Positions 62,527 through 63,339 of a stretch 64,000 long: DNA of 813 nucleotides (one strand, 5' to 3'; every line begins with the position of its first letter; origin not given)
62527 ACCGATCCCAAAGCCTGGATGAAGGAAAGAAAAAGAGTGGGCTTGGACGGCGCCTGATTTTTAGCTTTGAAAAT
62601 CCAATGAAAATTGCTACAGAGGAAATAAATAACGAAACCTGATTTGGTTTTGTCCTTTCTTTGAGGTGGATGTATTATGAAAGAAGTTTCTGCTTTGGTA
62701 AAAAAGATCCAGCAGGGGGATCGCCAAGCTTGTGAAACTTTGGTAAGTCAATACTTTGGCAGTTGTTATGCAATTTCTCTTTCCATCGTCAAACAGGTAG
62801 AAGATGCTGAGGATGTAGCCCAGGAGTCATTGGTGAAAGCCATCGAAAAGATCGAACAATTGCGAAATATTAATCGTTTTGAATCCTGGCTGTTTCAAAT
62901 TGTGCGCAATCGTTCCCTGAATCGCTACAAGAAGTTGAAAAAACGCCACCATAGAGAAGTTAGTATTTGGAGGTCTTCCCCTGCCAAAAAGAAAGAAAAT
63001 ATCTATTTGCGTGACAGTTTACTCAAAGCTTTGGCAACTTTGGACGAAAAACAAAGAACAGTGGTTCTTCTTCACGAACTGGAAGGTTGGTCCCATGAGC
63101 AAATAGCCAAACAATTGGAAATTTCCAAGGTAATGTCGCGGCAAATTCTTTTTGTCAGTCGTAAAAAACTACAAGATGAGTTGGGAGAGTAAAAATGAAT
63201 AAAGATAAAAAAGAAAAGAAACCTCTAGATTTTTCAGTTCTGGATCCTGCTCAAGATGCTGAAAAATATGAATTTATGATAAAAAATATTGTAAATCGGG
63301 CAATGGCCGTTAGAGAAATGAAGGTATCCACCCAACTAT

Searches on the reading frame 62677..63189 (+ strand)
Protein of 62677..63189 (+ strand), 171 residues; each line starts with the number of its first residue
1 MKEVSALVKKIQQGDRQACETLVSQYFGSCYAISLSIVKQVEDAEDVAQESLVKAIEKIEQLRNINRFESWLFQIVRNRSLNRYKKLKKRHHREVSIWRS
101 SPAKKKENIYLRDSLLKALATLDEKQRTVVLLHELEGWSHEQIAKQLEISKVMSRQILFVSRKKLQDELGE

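Call 64: search_protein_families(library=pfam, proteins=[window:62677-63189:+], max_evalue=0.00001)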
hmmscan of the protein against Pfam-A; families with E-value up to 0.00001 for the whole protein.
window:62677-63189:+ (171 aa): 4 families
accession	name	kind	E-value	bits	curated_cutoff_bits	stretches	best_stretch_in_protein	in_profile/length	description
PF08281.18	Sigma70_r4_2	-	1.5e-13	50.6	25.7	1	113-165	2-54/54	Sigma-70, region 4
PF04542.20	Sigma70_r2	-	4.9e-13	49.1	24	1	22-89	1-70/71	Sigma-70 region 2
PF07638.17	Sigma70_ECF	-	1.2e-09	38.8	21.1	1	1-169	1-183/185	ECF sigma factor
PF04545.22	Sigma70_r4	-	1.8e-09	37.4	24.1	1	118-166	1-49/50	Sigma-70, region 4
